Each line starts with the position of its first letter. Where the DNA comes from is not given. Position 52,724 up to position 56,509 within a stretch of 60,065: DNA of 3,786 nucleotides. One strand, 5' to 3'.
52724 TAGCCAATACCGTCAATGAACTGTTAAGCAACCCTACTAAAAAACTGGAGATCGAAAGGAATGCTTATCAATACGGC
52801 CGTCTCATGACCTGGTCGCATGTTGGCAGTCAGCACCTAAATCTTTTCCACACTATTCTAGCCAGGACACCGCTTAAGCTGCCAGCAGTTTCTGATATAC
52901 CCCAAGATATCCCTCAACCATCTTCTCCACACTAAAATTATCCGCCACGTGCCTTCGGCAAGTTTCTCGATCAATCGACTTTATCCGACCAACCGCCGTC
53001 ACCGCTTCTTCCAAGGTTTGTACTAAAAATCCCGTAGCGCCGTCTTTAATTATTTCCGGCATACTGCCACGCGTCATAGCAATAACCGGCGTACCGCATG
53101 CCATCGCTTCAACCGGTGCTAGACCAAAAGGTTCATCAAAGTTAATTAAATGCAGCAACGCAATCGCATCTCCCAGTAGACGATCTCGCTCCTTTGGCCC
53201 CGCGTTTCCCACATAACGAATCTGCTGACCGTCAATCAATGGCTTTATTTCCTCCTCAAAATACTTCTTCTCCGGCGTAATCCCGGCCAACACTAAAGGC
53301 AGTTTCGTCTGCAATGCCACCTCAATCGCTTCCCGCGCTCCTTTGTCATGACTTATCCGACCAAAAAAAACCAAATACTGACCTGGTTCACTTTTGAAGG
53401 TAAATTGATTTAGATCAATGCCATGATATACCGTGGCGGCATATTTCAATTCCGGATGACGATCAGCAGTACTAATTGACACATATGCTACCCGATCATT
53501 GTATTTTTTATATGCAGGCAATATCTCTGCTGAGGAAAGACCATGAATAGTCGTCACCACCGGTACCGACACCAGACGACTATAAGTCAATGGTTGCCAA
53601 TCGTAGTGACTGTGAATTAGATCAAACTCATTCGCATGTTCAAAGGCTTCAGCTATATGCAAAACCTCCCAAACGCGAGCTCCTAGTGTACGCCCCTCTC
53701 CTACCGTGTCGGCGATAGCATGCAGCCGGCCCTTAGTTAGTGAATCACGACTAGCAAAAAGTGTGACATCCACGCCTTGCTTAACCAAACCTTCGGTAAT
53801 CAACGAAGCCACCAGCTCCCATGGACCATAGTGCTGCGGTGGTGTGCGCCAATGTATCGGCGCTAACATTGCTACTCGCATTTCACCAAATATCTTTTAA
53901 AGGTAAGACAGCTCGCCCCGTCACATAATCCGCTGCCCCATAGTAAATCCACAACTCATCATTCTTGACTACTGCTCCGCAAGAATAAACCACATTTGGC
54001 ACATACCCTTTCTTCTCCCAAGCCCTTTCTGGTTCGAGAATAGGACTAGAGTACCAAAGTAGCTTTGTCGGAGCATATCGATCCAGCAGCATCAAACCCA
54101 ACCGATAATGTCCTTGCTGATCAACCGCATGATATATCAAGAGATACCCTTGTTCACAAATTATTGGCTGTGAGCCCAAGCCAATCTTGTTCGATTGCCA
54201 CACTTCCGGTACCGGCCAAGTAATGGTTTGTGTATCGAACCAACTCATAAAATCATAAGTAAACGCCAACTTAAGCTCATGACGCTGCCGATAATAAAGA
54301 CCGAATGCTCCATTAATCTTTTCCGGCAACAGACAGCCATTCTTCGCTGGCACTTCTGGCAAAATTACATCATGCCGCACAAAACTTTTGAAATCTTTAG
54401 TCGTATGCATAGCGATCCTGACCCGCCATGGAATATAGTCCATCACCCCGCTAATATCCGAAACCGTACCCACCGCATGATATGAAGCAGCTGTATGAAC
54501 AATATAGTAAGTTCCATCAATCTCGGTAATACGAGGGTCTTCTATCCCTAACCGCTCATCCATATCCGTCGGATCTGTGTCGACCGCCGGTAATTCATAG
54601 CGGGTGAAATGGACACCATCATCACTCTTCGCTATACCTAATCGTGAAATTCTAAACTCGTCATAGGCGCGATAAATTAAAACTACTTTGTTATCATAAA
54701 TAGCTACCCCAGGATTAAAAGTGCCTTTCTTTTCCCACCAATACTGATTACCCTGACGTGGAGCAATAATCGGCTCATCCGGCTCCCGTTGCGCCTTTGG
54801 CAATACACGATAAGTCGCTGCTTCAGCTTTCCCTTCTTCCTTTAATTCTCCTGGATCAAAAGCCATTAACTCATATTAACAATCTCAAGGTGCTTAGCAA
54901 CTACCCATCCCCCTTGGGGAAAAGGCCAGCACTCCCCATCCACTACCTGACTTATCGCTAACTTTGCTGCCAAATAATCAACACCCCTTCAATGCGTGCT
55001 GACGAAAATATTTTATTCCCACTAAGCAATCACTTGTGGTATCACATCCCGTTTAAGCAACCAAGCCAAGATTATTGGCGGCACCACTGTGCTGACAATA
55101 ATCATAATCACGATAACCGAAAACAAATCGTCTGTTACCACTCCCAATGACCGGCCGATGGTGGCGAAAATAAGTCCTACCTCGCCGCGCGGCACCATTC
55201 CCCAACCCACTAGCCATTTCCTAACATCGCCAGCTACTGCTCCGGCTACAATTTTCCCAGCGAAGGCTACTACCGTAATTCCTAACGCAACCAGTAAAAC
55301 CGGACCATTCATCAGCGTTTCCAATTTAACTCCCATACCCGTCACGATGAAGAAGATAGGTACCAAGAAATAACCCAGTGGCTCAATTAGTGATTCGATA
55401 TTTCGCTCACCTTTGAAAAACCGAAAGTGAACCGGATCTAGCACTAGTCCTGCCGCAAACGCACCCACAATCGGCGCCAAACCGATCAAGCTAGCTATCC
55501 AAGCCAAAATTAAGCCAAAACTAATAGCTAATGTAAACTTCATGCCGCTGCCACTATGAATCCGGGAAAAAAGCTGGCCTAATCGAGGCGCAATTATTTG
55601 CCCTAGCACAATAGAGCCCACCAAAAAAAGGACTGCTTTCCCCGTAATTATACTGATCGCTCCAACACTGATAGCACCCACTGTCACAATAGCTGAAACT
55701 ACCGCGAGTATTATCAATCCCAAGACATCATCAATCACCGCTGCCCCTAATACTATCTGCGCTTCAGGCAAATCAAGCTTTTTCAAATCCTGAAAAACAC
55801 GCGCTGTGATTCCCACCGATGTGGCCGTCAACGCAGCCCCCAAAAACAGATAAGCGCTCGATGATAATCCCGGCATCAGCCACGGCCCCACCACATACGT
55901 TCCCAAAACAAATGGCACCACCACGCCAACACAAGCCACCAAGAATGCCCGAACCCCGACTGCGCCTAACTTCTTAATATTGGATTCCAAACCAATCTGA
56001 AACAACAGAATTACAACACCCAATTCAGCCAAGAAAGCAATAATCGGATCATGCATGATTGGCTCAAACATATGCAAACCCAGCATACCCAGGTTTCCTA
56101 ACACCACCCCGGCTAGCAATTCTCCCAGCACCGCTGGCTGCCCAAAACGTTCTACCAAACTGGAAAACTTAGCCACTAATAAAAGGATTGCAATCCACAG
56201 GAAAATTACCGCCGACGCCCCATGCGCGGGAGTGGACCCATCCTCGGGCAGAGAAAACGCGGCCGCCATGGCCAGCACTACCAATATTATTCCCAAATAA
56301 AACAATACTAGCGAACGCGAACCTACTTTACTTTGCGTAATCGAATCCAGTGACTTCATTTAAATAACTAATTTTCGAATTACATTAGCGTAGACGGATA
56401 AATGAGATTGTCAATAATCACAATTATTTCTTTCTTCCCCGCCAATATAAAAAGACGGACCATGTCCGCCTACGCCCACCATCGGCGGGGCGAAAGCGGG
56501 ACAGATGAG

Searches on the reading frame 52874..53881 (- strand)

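Call 84: search_protein_families(library=pfam, proteins=[window:52874-53881:-], max_evalue=0.0001)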
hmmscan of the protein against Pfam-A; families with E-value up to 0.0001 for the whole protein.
window:52874-53881:- (335 aa): 4 families
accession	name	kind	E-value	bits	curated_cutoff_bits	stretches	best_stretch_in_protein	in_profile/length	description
PF00534.26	Glycos_transf_1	-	5.6e-24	85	26.4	1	163-290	11-143/172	Glycosyl transferases group 1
PF13692.12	Glyco_trans_1_4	-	2.2e-16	60.8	27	1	168-297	2-136/142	Glycosyl transferases group 1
PF13439.12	Glyco_transf_4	-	1.9e-10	41.5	28.5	1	28-158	11-169/170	Glycosyltransferase Family 4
PF13579.12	Glyco_trans_4_4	-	1e-06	29.6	29.7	1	26-116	8-105/158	Glycosyl transferase 4-like domain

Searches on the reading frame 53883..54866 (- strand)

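Call 84: search_protein_families(library=pfam, proteins=[window:53883-54866:-], max_evalue=0.0001)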
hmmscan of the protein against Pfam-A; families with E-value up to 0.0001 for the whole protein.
window:53883-54866:- (327 aa): 1 family
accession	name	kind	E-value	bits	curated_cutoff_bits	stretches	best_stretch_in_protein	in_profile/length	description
PF04041.19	Glyco_hydro_130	-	9.6e-52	176.3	26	1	45-326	31-314/320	beta-1,4-mannooligosaccharide phosphorylase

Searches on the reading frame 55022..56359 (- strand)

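Call 84: search_protein_families(library=pfam, proteins=[window:55022-56359:-], max_evalue=0.0001)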
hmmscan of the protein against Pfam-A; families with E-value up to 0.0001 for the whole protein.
window:55022-56359:- (445 aa): 1 family
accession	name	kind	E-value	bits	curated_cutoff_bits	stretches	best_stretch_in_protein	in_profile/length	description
PF00999.27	Na_H_Exchanger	-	2.8e-59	201.3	26.2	1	59-436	3-374/375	Sodium/hydrogen exchanger, transmembrane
